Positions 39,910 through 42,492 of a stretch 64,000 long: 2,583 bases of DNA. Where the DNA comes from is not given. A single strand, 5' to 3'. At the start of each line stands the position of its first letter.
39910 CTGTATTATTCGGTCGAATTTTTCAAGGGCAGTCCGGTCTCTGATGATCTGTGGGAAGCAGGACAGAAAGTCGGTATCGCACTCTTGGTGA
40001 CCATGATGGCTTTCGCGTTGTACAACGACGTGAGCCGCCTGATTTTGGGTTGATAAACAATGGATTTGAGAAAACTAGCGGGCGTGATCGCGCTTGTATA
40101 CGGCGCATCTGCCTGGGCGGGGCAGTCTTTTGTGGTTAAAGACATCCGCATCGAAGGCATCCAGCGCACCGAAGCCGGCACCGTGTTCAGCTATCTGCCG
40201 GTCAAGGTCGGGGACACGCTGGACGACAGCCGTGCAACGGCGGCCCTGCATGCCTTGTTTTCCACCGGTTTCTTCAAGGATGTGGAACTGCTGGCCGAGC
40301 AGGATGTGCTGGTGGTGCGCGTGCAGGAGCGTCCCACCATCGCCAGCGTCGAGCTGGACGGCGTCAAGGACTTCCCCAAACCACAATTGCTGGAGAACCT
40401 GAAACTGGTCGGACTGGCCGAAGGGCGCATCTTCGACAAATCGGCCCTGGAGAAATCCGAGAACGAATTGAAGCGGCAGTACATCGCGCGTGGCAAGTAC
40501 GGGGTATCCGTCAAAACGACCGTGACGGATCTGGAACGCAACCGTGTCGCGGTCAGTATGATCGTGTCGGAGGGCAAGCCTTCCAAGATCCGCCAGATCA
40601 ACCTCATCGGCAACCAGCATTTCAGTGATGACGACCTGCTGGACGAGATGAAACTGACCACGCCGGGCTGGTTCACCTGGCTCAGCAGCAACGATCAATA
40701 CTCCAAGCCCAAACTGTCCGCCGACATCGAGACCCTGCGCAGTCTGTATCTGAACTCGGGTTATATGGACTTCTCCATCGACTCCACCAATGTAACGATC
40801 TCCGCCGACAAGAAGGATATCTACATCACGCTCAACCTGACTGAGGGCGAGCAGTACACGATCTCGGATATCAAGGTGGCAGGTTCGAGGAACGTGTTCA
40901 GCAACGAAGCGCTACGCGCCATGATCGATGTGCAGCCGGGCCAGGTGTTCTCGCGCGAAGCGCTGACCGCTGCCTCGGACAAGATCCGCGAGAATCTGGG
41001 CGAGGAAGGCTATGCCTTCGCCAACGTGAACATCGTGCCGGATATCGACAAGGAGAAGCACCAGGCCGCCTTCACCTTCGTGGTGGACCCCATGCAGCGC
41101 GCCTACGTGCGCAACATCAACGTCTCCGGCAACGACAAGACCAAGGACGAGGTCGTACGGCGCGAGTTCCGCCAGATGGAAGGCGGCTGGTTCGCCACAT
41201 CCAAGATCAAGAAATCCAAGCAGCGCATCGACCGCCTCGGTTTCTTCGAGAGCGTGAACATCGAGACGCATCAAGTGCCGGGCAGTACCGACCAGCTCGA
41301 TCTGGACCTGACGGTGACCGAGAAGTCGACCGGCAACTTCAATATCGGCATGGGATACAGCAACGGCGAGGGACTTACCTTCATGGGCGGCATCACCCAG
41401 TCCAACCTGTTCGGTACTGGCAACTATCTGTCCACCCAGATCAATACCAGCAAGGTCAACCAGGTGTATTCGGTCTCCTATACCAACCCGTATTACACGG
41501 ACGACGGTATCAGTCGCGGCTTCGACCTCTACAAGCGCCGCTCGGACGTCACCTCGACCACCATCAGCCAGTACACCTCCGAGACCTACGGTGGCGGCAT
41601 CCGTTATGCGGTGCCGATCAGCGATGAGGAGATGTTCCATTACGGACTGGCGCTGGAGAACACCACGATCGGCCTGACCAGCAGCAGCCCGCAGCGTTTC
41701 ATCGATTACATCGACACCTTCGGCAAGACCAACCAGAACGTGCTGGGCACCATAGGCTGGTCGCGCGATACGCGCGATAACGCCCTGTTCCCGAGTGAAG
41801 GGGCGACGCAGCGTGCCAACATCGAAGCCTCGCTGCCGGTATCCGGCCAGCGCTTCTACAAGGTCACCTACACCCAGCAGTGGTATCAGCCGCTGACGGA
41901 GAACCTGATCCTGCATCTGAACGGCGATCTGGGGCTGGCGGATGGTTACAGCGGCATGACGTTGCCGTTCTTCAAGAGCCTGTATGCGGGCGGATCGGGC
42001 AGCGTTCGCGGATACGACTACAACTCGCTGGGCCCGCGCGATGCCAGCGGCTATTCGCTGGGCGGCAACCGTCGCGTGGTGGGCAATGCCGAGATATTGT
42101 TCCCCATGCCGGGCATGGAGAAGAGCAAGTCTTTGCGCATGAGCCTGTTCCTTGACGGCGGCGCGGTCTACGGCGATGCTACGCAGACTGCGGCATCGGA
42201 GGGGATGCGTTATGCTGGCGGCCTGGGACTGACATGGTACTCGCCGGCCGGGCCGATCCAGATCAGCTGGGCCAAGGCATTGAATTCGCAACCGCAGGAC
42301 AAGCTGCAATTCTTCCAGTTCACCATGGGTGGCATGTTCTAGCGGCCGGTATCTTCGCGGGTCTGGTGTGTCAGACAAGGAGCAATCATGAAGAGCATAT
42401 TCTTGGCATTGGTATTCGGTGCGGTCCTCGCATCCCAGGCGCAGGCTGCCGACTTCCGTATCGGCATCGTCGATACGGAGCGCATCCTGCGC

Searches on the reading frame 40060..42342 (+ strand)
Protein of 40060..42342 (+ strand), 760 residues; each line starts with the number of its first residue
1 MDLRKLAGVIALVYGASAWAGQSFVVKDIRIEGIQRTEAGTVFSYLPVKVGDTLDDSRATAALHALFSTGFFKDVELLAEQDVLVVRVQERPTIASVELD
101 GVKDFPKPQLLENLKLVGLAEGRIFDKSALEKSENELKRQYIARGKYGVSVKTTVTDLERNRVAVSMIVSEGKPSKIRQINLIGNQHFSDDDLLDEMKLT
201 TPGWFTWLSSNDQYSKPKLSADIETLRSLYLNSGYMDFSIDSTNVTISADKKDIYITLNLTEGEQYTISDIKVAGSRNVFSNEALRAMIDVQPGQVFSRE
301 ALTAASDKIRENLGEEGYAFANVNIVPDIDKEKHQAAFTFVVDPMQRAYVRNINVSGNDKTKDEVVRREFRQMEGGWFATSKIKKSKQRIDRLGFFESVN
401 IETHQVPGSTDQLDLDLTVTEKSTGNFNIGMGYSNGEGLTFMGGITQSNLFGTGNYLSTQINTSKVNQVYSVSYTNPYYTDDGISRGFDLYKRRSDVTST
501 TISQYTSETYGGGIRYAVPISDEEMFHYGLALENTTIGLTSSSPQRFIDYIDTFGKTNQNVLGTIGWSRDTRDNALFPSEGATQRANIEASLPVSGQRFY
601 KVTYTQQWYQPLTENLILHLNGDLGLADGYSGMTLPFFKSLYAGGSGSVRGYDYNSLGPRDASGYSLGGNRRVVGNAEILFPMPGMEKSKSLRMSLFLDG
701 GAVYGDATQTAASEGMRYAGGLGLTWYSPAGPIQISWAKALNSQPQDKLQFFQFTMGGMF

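Call 91: search_protein_families(library=pfam, proteins=[window:40060-42342:+], max_evalue=0.00001)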
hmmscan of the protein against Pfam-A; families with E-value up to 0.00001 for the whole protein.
window:40060-42342:+ (760 aa): 4 families
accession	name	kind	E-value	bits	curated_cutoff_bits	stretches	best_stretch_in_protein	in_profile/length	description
PF07244.20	POTRA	-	6.8e-73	241.8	21.3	4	176-263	2-79/79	Surface antigen variable number repeat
PF01103.29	Omp85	-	3e-72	244.3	24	1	449-760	1-325/325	Omp85 superfamily domain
PF08478.15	POTRA_1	-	2e-10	41.2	23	0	350-403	3-56/69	POTRA domain, FtsQ-type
PF08479.16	POTRA_2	-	3.3e-07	30.5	24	0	267-328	2-62/76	POTRA domain, ShlB-type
